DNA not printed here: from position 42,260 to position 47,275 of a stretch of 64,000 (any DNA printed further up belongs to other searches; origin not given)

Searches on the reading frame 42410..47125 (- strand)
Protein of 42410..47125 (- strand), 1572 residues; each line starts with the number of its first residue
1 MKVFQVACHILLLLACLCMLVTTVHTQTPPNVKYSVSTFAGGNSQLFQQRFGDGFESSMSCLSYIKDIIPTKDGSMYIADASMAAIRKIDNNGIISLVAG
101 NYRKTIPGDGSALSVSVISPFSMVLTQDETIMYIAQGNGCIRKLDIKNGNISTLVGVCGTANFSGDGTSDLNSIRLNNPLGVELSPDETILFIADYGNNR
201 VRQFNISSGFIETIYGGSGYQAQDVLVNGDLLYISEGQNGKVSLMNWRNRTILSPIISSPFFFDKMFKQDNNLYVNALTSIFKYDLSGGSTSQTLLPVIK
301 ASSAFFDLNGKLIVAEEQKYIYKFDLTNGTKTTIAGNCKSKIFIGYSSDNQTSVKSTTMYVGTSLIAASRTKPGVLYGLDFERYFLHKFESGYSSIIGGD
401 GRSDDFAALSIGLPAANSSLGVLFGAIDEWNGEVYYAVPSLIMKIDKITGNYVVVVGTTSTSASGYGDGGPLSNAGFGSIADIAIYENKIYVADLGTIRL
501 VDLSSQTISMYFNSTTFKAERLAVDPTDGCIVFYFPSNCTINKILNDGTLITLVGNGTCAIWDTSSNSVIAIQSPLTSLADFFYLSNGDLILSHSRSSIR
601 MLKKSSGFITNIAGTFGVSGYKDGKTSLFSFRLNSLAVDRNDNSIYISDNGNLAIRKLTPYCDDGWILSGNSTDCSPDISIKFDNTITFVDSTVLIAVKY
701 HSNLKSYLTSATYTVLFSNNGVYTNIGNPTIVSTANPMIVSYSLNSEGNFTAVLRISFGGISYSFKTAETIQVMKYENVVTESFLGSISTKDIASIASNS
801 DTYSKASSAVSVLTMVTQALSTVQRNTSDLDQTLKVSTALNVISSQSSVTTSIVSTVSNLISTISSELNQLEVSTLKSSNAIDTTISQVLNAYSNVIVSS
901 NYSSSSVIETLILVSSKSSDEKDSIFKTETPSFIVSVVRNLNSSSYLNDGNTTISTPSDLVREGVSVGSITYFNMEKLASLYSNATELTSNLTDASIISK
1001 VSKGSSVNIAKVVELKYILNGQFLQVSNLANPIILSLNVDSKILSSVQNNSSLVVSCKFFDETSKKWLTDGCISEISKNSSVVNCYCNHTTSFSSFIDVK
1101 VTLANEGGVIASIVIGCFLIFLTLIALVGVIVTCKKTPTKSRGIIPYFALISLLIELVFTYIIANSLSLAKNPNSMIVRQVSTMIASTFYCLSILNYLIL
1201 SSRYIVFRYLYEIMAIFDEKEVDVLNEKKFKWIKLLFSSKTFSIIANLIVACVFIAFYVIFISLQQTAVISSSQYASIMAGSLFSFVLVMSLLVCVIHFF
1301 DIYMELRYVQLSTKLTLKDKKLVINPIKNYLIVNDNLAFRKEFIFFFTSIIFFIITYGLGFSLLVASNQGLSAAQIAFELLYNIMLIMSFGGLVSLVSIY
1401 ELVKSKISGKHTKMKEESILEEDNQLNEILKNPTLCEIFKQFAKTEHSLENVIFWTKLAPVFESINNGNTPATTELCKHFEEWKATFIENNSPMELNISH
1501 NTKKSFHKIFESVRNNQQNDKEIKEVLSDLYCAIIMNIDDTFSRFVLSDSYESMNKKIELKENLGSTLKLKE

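Call 43: search_protein_families(library=pfam, proteins=[window:42410-47125:-], max_evalue=0.001)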
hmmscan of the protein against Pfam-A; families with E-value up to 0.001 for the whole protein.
window:42410-47125:- (1572 aa): 3 families
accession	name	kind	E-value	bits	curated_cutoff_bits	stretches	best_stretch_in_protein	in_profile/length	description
PF00615.24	RGS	-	8.6e-10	39.5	23.9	1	1426-1553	2-116/117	Regulator of G protein signaling domain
PF01825.27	GPS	-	1.1e-06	29.5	22.5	1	1056-1094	2-43/45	GPCR proteolysis site, GPS, motif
PF01436.27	NHL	-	1.7e-06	28.2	20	0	635-657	6-27/28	NHL repeat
